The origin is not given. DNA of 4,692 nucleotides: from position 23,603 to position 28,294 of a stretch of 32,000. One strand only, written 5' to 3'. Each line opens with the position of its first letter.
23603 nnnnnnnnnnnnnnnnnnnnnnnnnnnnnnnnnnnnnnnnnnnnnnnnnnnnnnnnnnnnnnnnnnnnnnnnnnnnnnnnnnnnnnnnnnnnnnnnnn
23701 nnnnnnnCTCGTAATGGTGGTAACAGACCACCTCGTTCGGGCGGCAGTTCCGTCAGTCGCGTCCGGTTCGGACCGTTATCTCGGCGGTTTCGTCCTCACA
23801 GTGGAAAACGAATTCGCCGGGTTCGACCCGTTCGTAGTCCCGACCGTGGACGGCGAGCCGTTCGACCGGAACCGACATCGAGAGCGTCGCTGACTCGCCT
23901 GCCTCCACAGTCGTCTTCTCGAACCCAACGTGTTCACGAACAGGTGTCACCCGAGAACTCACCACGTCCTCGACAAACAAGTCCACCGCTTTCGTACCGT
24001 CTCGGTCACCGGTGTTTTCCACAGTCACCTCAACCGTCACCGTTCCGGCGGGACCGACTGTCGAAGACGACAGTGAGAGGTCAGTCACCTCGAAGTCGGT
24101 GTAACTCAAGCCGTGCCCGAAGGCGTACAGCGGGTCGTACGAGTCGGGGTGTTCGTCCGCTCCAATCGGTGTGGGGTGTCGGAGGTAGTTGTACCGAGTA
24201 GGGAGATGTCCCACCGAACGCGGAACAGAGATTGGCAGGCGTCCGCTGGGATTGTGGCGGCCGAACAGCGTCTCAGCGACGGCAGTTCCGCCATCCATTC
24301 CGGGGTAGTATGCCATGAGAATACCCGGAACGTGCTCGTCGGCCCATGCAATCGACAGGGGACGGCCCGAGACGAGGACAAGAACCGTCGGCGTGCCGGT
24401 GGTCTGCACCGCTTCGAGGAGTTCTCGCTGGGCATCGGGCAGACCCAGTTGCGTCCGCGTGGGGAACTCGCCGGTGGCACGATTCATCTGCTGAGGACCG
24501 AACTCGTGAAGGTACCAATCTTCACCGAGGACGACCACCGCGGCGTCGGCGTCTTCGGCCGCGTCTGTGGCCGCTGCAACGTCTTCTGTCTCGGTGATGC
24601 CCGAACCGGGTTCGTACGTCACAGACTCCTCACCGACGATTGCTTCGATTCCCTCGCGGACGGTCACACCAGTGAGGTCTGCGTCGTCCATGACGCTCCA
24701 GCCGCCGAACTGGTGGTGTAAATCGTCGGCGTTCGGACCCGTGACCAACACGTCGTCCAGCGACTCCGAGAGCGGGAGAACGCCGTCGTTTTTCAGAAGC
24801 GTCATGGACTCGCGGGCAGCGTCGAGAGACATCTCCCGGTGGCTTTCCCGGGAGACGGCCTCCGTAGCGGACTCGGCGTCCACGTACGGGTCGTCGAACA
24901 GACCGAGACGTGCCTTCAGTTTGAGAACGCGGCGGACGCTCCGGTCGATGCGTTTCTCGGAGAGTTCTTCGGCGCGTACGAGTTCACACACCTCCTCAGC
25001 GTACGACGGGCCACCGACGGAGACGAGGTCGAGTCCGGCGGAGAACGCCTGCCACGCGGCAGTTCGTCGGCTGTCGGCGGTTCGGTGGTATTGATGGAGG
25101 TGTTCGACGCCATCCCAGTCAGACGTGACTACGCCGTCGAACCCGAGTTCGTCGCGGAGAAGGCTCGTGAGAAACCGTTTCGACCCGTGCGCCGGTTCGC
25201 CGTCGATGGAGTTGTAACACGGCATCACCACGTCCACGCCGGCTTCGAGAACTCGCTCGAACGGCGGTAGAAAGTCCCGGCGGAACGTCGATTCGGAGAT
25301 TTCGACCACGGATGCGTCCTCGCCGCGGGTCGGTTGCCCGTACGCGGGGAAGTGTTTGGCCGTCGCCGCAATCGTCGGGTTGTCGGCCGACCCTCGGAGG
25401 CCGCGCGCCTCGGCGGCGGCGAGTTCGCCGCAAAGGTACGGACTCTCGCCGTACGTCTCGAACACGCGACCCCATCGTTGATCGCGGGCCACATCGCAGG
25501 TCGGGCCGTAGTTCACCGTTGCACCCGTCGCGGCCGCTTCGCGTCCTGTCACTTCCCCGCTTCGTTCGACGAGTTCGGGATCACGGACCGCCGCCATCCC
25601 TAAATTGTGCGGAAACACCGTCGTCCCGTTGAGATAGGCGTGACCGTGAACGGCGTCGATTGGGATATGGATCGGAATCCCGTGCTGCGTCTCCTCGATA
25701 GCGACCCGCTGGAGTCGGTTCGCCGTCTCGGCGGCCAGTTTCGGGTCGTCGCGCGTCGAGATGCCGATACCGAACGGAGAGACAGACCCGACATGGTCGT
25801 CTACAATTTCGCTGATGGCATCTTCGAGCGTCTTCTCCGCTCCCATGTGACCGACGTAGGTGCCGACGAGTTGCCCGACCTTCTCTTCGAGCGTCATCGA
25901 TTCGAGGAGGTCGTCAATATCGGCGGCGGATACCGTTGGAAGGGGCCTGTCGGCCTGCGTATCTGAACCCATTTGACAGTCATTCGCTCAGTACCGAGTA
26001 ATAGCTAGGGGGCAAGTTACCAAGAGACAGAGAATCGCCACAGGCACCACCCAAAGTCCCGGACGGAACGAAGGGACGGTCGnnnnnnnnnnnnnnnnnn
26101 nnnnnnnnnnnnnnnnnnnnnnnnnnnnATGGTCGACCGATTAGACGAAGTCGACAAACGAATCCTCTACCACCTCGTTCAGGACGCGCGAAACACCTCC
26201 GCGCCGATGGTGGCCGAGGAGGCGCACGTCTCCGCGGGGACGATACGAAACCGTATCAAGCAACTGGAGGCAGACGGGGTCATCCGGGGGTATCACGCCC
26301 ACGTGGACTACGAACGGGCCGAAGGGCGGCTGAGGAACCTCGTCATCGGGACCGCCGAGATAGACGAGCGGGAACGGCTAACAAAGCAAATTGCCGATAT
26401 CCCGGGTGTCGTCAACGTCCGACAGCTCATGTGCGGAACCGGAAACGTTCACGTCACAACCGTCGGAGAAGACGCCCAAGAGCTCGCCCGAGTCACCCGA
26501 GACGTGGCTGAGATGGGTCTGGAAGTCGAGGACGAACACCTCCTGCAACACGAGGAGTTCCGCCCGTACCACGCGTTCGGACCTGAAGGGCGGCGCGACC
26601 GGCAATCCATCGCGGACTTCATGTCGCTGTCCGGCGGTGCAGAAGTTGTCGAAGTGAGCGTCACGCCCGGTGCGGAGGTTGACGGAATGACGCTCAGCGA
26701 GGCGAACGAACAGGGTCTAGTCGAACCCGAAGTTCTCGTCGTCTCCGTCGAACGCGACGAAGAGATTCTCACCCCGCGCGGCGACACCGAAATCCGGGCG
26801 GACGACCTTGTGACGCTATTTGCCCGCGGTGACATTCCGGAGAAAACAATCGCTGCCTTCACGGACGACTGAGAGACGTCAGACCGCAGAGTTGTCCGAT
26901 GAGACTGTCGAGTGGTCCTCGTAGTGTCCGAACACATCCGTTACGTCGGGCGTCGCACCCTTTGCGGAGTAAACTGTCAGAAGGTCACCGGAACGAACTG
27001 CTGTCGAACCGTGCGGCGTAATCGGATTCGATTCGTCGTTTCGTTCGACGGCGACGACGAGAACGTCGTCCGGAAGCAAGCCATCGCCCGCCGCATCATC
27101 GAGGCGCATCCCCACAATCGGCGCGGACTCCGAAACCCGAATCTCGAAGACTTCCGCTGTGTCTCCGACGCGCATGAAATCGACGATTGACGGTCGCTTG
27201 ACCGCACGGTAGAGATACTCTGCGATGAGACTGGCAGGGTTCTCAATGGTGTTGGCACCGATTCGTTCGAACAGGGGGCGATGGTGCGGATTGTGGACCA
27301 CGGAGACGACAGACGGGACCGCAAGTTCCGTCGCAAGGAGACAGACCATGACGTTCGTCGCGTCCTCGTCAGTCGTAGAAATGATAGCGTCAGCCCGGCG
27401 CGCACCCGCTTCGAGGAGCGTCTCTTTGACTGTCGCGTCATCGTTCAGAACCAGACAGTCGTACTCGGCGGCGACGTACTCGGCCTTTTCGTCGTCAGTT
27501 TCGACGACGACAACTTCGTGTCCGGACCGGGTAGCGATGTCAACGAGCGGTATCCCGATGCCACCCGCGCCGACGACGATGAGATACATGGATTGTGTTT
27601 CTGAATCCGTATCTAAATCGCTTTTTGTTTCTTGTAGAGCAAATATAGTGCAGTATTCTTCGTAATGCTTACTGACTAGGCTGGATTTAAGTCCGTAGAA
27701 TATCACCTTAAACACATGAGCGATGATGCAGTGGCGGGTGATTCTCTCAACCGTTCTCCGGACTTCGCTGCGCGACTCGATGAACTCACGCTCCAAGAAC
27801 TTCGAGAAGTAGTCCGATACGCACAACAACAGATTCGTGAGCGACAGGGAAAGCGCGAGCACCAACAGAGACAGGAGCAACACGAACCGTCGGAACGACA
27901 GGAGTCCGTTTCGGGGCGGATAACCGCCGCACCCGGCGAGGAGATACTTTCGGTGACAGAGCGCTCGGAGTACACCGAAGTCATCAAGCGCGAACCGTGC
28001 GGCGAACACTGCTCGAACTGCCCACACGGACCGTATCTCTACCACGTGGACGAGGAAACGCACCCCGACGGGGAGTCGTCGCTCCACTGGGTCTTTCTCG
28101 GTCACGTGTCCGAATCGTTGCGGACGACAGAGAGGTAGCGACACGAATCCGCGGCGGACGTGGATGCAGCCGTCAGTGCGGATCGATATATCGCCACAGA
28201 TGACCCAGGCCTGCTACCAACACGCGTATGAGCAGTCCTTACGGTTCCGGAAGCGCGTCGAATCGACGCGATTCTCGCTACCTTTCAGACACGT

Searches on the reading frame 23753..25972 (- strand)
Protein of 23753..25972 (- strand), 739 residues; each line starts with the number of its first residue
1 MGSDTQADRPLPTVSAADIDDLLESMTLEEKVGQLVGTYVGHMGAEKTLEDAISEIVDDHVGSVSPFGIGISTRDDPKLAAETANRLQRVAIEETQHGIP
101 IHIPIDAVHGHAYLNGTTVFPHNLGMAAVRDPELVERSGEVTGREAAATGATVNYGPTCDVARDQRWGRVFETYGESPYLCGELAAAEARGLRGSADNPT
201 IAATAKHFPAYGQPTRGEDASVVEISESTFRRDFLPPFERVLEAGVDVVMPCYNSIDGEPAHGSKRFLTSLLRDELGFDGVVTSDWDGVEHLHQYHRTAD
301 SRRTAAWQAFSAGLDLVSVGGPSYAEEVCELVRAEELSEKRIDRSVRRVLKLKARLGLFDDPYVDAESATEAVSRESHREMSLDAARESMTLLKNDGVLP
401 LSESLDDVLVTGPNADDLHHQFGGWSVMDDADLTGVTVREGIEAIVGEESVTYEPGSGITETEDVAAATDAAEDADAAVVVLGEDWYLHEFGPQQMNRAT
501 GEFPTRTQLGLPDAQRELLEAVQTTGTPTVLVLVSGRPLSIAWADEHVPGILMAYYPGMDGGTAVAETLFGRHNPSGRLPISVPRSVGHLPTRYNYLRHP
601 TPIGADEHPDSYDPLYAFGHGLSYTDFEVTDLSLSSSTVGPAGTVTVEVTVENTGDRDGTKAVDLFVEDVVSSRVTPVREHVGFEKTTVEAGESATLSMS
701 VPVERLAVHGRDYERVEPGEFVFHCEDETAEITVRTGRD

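Call 6: search_protein_families(library=pfam, proteins=[window:23753-25972:-], max_evalue=0.001)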
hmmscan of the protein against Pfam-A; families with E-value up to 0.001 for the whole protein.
window:23753-25972:- (739 aa): 3 families
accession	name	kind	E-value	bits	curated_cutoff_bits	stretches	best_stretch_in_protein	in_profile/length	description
PF00933.27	Glyco_hydro_3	-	2.8e-69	234.4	27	1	27-352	1-316/316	Glycosyl hydrolase family 3 N terminal domain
PF01915.27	Glyco_hydro_3_C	-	3.3e-49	168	31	1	390-624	1-200/200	Glycosyl hydrolase family 3 C-terminal domain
PF14310.12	Fn3-like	-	6.1e-14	52.3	25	1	663-726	3-68/71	Fibronectin type III-like domain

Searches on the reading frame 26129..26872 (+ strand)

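Call 6: search_protein_families(library=pfam, proteins=[window:26129-26872:+], max_evalue=0.001)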
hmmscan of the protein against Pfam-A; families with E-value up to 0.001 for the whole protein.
window:26129-26872:+ (247 aa): 4 families
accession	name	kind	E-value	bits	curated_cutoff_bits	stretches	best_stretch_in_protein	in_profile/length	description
PF02080.26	TrkA_C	-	1.1e-10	41.7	27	1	173-233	1-59/71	TrkA-C domain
PF13412.12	HTH_24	-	2.9e-09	36.8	21.9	1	5-53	1-48/48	Winged helix-turn-helix DNA-binding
PF13404.12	HTH_AsnC-type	-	1.2e-08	35.1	27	1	5-47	1-42/42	AsnC-type helix-turn-helix domain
PF08279.18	HTH_11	-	0.00064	20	25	0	11-51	4-44/55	HTH domain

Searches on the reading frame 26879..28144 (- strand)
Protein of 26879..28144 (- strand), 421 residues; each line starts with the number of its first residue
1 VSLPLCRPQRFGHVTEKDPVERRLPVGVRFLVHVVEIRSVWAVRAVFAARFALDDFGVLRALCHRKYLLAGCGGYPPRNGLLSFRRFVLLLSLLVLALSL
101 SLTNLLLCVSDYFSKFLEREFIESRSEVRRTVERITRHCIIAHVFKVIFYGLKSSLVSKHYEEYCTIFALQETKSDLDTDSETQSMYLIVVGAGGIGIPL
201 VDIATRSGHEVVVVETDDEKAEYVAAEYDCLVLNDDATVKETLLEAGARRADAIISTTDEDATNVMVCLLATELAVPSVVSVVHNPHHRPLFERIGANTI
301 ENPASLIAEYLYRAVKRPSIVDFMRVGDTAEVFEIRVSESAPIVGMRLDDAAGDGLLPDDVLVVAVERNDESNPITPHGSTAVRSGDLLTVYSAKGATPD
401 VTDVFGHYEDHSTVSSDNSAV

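Call 6: search_protein_families(library=pfam, proteins=[window:26879-28144:-], max_evalue=0.001)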
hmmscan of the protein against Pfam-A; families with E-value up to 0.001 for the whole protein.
window:26879-28144:- (421 aa): 4 families
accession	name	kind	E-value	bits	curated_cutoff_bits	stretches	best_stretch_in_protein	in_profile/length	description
PF02254.24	TrkA_N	-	2.2e-25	89.7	23.8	1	189-303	2-116/116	TrkA-N domain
PF02080.26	TrkA_C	-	1.4e-08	34.9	27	1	332-405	1-70/71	TrkA-C domain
PF00107.32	ADH_zinc_N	-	0.00022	21.6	31.8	0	195-263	1-72/129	Zinc-binding dehydrogenase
PF03807.23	F420_oxidored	-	0.00066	20.7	21.6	0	190-282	4-91/94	NADP oxidoreductase coenzyme F420-dependent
